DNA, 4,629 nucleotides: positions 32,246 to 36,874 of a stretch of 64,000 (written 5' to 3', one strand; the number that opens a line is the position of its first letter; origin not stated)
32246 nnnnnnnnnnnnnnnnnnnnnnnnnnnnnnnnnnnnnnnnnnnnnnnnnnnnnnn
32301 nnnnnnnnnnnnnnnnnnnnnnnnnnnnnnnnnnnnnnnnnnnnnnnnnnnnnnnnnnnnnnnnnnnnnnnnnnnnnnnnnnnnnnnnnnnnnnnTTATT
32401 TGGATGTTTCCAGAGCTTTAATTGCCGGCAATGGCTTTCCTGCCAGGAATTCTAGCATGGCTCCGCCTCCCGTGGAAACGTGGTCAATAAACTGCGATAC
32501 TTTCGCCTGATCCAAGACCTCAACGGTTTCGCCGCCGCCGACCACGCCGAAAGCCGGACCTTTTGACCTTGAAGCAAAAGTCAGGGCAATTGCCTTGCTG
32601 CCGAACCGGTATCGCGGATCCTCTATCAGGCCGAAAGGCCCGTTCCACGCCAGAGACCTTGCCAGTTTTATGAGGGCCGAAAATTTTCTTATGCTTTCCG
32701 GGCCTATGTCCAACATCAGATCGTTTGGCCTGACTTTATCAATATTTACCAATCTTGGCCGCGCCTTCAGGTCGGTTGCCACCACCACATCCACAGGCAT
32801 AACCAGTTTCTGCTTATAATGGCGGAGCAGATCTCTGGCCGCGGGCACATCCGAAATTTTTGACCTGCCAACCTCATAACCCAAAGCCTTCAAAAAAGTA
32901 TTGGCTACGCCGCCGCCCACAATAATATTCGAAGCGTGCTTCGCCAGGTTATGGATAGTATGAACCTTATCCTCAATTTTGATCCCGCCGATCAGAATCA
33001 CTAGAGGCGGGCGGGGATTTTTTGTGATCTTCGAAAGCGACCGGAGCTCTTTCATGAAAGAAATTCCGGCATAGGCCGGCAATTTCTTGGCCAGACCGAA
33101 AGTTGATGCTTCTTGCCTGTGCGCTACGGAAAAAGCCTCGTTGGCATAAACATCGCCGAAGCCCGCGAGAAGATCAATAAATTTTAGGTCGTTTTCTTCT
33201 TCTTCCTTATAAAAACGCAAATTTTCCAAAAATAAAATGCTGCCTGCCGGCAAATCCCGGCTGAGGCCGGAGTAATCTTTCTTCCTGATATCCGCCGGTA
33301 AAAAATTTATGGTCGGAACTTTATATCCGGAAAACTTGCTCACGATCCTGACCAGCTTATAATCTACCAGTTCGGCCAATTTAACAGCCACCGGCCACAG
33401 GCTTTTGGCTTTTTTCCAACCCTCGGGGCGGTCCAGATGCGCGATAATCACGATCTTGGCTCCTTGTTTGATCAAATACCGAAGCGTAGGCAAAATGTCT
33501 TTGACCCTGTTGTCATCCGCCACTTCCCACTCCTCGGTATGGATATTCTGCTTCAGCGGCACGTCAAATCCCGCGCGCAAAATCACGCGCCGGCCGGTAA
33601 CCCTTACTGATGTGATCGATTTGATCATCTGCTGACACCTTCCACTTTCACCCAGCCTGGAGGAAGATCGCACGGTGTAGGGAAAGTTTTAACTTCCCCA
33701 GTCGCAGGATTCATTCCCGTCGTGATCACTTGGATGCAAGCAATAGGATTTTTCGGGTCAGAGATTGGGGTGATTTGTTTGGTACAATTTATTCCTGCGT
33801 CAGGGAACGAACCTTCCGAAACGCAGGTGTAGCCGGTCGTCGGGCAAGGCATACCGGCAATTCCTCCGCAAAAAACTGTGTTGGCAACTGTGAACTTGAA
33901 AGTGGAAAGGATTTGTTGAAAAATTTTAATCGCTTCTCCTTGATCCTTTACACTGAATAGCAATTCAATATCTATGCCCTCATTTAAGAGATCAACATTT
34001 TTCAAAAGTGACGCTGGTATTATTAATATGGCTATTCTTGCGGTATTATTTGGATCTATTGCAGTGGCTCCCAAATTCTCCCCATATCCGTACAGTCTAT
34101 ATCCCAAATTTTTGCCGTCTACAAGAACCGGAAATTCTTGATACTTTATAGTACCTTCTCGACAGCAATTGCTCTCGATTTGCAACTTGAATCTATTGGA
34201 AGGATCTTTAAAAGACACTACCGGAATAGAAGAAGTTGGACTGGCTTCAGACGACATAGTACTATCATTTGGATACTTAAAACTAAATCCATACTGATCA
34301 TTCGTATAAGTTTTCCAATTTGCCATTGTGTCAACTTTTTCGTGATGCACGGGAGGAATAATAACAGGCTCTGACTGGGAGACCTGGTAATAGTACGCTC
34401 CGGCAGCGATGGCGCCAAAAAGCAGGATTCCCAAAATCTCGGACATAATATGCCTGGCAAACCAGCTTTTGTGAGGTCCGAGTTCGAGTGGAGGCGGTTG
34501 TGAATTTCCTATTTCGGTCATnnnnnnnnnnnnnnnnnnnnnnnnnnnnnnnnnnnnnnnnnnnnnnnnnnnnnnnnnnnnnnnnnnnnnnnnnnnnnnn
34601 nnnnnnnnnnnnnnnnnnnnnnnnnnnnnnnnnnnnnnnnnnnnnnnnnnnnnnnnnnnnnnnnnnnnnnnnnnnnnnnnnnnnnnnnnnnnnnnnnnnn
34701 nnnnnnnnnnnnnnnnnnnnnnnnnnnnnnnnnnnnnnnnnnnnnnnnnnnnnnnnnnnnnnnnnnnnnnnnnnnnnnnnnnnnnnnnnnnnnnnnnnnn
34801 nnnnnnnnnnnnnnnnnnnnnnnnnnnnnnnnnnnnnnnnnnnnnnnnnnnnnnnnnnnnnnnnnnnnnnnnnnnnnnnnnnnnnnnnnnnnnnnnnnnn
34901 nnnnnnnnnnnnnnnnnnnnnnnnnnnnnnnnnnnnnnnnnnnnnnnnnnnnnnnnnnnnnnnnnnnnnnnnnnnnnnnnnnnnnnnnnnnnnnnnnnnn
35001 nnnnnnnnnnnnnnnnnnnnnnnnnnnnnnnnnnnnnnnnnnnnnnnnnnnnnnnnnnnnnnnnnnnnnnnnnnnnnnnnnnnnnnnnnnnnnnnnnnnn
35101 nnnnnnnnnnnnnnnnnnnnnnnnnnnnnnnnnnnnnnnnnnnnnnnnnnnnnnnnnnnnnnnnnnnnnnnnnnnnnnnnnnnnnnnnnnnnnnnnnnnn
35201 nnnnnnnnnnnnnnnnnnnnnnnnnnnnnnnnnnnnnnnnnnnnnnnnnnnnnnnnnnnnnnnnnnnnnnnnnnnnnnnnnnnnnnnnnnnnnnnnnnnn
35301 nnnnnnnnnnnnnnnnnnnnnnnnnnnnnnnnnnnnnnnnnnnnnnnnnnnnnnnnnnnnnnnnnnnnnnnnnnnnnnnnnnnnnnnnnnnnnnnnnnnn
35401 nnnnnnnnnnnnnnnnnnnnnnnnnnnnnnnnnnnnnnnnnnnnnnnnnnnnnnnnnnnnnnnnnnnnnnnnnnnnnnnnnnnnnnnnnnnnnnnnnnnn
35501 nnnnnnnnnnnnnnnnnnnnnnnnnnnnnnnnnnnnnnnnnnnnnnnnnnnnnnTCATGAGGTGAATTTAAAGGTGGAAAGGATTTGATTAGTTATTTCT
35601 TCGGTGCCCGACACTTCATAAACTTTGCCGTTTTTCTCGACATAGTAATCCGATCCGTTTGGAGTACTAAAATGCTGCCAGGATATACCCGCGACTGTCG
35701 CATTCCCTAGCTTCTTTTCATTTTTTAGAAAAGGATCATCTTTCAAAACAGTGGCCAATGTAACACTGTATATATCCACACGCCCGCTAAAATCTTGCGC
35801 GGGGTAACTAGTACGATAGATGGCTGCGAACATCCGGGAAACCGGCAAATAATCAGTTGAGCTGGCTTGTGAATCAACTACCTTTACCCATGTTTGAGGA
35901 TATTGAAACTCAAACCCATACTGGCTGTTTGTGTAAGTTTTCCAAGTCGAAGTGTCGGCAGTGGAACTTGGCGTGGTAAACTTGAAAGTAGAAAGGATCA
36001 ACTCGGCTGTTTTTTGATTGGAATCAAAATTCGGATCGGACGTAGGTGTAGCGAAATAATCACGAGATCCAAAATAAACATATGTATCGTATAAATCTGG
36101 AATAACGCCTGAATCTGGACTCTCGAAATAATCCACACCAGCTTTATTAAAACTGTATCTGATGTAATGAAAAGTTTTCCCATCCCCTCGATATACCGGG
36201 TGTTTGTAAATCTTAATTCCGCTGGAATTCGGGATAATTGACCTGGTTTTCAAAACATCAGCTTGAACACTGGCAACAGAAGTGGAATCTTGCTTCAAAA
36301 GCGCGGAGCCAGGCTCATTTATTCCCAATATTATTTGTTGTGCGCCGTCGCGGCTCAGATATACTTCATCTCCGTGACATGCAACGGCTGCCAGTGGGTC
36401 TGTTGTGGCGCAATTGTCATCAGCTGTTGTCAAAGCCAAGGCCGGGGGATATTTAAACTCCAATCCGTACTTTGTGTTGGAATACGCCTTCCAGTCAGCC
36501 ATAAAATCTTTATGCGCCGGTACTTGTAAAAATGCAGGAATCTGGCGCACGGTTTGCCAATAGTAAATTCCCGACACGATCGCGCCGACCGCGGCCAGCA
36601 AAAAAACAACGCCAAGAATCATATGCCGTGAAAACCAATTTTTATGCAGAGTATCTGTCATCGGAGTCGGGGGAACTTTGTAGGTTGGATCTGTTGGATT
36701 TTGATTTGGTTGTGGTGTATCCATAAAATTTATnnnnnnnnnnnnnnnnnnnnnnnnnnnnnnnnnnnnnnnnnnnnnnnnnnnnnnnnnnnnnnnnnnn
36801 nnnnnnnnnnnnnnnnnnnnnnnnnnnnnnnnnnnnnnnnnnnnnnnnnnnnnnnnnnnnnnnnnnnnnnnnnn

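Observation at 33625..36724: Tandem array of three modular membrane-anchored paralogs with a perfect 240-bp repeat and conserved module ends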

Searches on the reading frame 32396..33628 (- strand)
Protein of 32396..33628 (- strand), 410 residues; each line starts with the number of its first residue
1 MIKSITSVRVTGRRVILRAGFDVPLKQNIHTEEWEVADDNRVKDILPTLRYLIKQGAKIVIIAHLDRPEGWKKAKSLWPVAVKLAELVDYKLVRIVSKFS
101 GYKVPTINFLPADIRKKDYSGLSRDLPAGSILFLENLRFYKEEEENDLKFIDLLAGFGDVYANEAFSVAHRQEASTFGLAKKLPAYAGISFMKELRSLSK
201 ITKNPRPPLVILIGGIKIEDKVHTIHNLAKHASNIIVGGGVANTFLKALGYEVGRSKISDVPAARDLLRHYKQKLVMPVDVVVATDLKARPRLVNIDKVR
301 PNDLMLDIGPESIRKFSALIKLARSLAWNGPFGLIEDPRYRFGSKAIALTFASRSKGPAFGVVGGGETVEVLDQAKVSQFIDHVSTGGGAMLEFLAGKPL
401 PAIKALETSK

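Call 11: find_related_loci(query=window:32396-33628:-, collection=genome_contigs, flank=10000)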
Query window:32396-33628:- (410 aa) in genome_contigs; peptide patterns used: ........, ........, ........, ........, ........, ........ (x = any residue, [..] = any of these).
257 stretches matched a pattern; 178 encode a relative of the query (tblastn E <= 1e-3); the best 80 are kept; 80 distinct loci.
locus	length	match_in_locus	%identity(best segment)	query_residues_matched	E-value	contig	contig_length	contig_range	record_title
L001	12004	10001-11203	62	1-407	2e-168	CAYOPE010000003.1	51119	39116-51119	MAG TPA_asm: uncultured Candidatus Saccharibacteria bacterium isolate SRP273308_co1_413 genome assembly, contig: NODE_66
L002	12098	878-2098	60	1-406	9e-157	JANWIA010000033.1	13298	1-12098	MAG: Candidatus Doudnabacteria bacterium isolate CRAIB_MAG29 c_000000110693, whole genome shotgun sequence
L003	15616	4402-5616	42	2-407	2e-99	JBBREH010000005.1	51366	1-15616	MAG: Candidatus Doudnabacteria bacterium isolate Co_metawrap_2493 Cmw_2493_k141_4773030_length_51366_cov_40.9969, whole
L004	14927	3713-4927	42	2-407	4e-96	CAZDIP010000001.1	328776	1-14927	MAG TPA_asm: uncultured Candidatus Saccharibacteria bacterium isolate SRP342105_co1_325 genome assembly, contig: NODE_19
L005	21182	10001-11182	40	1-407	5e-88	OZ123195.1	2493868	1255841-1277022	MAG: Bacteroidota bacterium isolate ME-04may21-LR-49 genome assembly, chromosome: 1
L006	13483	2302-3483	40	1-407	3e-86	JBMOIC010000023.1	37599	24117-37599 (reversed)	MAG: Bacteroidota bacterium isolate Deming_bin.385 contig2100, whole genome shotgun sequence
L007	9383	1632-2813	39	1-407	3e-86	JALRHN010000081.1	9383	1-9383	MAG: Candidatus Kapaibacterium sp. isolate MYJ.27 NODE_81_length_9383_cov_4.999033, whole genome shotgun sequence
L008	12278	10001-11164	40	3-406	4e-86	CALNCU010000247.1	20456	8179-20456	MAG TPA_asm: uncultured Armatimonadetes bacterium isolate SRR1561993_bin.101_CONCOCT_v1.1_MAG genome assembly, contig: E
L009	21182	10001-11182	38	2-407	7e-86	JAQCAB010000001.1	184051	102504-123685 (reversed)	MAG: Bacteroidetes bacterium isolate casp150-mb.87 NODE_85_length_184051_cov_0.149419, whole genome shotgun sequence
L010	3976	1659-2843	39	1-406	4e-86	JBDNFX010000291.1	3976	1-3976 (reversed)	MAG: Candidatus Kapaibacterium sp. isolate concoct.159.WLB k141_1279640, whole genome shotgun sequence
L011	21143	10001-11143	38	8-407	1e-83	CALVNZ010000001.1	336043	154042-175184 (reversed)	MAG: uncultured Clostridia bacterium isolate BRZ_GC__bin72 genome assembly, contig: BRZ_GC__NODE_22_length_336043_cov_28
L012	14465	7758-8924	39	2-407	7e-84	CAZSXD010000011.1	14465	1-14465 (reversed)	MAG TPA_asm: uncultured bacterium isolate binchicken_co91_487 genome assembly, contig: NODE_4931_length_14465_cov_5.1374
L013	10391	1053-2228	37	1-408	2e-83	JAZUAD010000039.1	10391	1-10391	MAG: Candidatus Onthoplasma sp. isolate T1900045322_YK20190011.MAGScoT_cleanbin_000035 SGB_6373_k141_4586732, whole geno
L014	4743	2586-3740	40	2-406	6e-83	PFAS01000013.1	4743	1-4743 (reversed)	MAG: Candidatus Falkowbacteria bacterium CG10_big_fil_rev_8_21_14_0_10_43_11 CG10_8_21_14_0.10_scaffold_28738_c, whole g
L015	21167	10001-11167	38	3-407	4e-82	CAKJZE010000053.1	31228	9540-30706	Clostridiales bacterium isolate MAG-R002 genome assembly, contig: k141_122937, whole genome shotgun sequence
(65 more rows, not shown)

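Call 51: search_protein_families(library=pfam, proteins=[window:32396-33628:-, L001:9034-10008:+, L002:96-881:+], max_evalue=0.01)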
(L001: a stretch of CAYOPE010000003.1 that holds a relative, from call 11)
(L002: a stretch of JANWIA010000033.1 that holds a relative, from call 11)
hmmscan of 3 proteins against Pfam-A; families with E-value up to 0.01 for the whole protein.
window:32396-33628:- (410 aa): 1 family
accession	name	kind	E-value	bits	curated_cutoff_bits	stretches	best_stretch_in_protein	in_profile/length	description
PF00162.24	PGK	-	7.3e-109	364.7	27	1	5-398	1-379/379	Phosphoglycerate kinase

L001:9034-10008:+ (324 aa): 1 family
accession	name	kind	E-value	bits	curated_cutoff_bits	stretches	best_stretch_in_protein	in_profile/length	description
PF10067.14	DUF2306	-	0.0045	17.6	31.6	1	21-46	28-53/147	Predicted membrane protein (DUF2306)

L002:96-881:+ (261 aa): 1 family
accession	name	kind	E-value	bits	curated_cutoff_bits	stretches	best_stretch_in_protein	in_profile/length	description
PF24986.1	PRC_RimM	-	0.0088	16.1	27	0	68-101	22-54/69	RimM PRC barrel domain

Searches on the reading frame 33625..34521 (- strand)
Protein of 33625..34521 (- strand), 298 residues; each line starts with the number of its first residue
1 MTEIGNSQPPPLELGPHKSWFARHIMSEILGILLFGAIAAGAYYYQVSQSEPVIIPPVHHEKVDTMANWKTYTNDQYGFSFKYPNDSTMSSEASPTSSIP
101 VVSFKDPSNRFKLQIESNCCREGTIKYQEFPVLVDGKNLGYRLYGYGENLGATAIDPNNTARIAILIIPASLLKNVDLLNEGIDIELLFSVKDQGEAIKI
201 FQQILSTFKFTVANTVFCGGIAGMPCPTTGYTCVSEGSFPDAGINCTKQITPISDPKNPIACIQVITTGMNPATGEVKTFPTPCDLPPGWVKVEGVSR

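Call 3: search_protein_families(library=pfam, proteins=[window:33625-34521:-], max_evalue=1)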
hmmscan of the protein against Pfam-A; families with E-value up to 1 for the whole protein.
window:33625-34521:- (298 aa): 3 families
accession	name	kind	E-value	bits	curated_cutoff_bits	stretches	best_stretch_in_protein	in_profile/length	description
PF18933.6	PsbP_2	-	4.8e-06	27.2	27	1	64-118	39-93/184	PsbP-like protein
PF00915.27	Calici_coat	-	0.043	13.1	20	1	70-140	208-278/292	Calicivirus coat protein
PF25619.1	PhiKZ_gp119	-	0.079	13.3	27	1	78-150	49-121/177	Bacteriophage PhiKZ vertex-binding protein gp119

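Call 4: search_protein_families(library=ncbifam, proteins=[window:33625-34521:-], max_evalue=1)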
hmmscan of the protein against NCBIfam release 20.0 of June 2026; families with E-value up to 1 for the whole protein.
window:33625-34521:- (298 aa): 0 families

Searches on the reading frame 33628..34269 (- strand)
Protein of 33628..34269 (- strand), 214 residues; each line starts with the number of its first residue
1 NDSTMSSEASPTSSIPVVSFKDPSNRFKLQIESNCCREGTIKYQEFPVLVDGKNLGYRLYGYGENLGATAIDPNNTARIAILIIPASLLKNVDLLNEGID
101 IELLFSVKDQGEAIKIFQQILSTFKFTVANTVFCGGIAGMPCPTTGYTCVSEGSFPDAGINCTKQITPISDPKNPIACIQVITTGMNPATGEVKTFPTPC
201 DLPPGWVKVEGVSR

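Call 31: find_homologous_proteins(query=window:33628-34269:-)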
Query window:33628-34269:- (214 aa): 4 proteins with E <= 0.001 among 150 candidates.
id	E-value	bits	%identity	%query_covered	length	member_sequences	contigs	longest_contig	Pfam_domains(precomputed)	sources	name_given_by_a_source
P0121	5.7e-140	482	100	100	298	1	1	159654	-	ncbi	ncbi:MAG: hypothetical protein ABI643_00520 [Candidatus Doudnabacteria bacterium]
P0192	8.0e-37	145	56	59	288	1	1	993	-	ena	-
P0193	7.0e-30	122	55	57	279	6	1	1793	-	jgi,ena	-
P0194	5.7e-6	44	63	19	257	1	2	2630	-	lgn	-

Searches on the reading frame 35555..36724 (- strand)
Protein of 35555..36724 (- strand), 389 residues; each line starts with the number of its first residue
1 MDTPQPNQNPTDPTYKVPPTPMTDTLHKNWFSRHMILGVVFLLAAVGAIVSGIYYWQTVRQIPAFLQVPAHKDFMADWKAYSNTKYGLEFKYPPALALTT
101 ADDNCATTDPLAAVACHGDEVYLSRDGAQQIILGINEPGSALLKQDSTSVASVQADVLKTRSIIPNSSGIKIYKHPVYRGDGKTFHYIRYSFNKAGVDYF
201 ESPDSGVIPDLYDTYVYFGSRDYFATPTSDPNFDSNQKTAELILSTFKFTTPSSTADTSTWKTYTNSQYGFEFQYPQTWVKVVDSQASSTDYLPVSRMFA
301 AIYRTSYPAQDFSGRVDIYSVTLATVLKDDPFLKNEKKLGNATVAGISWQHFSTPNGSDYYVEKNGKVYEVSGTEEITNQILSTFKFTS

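Call 3: search_protein_families(library=pfam, proteins=[window:35555-36724:-], max_evalue=1)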
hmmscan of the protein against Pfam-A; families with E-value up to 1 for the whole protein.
window:35555-36724:- (389 aa): 2 families
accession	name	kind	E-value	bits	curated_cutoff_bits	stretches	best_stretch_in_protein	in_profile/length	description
PF18933.6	PsbP_2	-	1.4e-05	25.6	27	1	253-283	36-66/184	PsbP-like protein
PF01789.22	PsbP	-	0.086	13.3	23.5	1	262-284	4-26/155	PsbP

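Call 4: search_protein_families(library=ncbifam, proteins=[window:35555-36724:-], max_evalue=1)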
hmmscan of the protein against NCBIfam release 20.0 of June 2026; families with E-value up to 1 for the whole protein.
window:35555-36724:- (389 aa): 1 family
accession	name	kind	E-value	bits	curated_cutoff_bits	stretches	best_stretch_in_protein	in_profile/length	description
NF040946.1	PSII_PsbP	equivalog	6e-06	26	60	1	239-286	4-52/180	photosystem II reaction center PsbP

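Call 8: find_homologous_proteins(query=window:35555-36724:-)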
Query window:35555-36724:- (389 aa): 465 proteins with E <= 0.001 among 8000 candidates; the best 120 are listed.
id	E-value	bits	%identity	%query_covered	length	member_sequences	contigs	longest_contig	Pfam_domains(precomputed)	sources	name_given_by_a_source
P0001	1.6e-263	892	100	100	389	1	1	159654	-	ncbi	ncbi:MAG: hypothetical protein ABI643_00530 [Candidatus Doudnabacteria bacterium]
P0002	8.0e-78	280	47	80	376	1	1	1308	-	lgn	-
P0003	6.8e-68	248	54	60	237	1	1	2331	-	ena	-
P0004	3.3e-52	196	47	55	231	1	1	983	-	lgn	-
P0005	1.2e-50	191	58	34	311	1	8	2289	-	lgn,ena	-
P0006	1.7e-37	148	42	50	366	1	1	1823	-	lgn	-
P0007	2.2e-37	147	44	39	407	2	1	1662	-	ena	-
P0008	1.5e-36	144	38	63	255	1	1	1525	-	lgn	-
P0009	6.5e-33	132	49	39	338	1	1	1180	-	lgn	-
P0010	6.8e-31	126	73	15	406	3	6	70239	-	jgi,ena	-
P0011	1.2e-29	122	49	21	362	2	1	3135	PF01789.23,PF18933.7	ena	-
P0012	2.3e-29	121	59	24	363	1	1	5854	PF13620.13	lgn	-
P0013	1.0e-28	119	31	98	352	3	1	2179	-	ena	-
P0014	2.8e-28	117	31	91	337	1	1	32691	PF18933.7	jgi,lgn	jgi:hypothetical protein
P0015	3.1e-28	117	28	92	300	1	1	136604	-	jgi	-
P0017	6.3e-28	116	57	25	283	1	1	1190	PF18933.7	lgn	-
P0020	3.9e-26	110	25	91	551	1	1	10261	PF18933.7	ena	-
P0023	1.4e-24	105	36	40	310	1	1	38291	PF01789.23,PF18933.7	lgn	-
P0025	8.6e-24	102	25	92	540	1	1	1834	PF01789.23,PF18933.7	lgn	-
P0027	1.2e-23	102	48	21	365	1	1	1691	PF01789.23,PF18933.7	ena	-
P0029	3.2e-23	101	27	93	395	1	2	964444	PF18933.7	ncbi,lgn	ncbi:MAG: PsbP-related protein [Candidatus Doudnabacteria bacterium]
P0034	1.7e-20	92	40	17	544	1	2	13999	PF18933.7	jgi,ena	-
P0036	2.3e-20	91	28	52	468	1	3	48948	PF18933.7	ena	-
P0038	4.9e-19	87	27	96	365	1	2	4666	PF18933.7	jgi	jgi:hypothetical protein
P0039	5.2e-19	87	27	95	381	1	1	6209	PF18933.7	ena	-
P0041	7.9e-18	83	28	83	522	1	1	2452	PF01789.23,PF26056.1,PF18933.7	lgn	-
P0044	3.1e-17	81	62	13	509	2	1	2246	PF18933.7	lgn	-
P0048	1.5e-16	79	29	99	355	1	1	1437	PF18933.7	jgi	-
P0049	1.6e-16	79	27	100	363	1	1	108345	PF01789.23,PF18933.7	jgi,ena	-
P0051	3.9e-16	77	33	60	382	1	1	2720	PF01789.23,PF18933.7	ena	-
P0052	7.6e-16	76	32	38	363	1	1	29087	PF01789.23,PF18933.7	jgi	jgi:hypothetical protein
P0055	1.4e-15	75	27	74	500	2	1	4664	PF18933.7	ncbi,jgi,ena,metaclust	metaclust:\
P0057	1.9e-15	75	25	80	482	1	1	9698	PF26056.1,PF18933.7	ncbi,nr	ncbi:MAG: hypothetical protein HYZ09_02320 [Candidatus Kerfeldbacteria bacterium]|nr:hypothetical pr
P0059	2.8e-15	74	31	54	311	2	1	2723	PF18933.7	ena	-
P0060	2.8e-15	74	25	86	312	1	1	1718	PF18933.7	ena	-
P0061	2.8e-15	74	25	82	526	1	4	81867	PF18933.7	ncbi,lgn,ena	ncbi:MAG: PsbP-related protein [Patescibacteria group bacterium]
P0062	6.0e-15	73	34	39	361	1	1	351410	PF18933.7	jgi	jgi:hypothetical protein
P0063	6.7e-15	73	33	39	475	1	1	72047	PF18933.7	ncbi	-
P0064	8.9e-15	73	23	87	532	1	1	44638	PF18933.7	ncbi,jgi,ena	ncbi:MAG: hypothetical protein WCW93_03220 [Candidatus Paceibacterota bacterium]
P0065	1.1e-14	72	29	67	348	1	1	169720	PF01789.23,PF18933.7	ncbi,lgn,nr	ncbi:MAG: hypothetical protein KBC81_00340 [Candidatus Pacebacteria bacterium]|nr:hypothetical prote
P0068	2.8e-14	71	28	99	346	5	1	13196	PF01789.23,PF18933.7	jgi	-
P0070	3.6e-14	71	29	62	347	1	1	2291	PF01789.23,PF18933.7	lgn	-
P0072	4.0e-14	71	30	35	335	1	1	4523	PF18933.7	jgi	jgi:hypothetical protein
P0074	5.3e-14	70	28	80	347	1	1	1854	PF26056.1,PF18933.7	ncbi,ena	-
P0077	6.9e-14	70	26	53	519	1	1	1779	PF18933.7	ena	-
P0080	8.8e-14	70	27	73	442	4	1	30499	PF18933.7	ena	-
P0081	1.1e-13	69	38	29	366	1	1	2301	PF18933.7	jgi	jgi:hypothetical protein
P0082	1.6e-13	69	29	99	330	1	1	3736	PF18933.7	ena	-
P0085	1.8e-13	68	34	39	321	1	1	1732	PF18933.7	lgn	-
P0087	2.3e-13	68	28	69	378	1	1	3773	PF18933.7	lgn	-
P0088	2.3e-13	68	27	80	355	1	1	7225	PF18933.7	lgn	-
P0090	2.6e-13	68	29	61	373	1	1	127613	PF18933.7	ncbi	-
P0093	4.1e-13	67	31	46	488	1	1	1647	PF18933.7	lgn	-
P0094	6.7e-13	67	38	38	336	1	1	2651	PF18933.7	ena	-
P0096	9.5e-13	66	44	13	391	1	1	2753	PF18933.7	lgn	-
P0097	1.0e-12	66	28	71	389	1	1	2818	PF18933.7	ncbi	-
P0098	1.0e-12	66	25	88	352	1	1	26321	PF01789.23,PF18933.7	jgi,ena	-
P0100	1.4e-12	66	45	18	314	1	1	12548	PF18933.7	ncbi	-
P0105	6.6e-12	63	43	21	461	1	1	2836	PF18933.7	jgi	jgi:hypothetical protein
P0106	7.1e-12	63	34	40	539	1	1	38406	PF18933.7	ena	-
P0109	7.7e-12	63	34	38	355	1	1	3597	PF18933.7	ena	-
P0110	7.8e-12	63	52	12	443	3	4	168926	PF18933.7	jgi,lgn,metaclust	metaclust:\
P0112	8.7e-12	63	33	38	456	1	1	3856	PF18933.7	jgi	jgi:hypothetical protein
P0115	9.9e-12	63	33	37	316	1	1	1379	PF18933.7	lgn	-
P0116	1.1e-11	63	27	63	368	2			PF18933.7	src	-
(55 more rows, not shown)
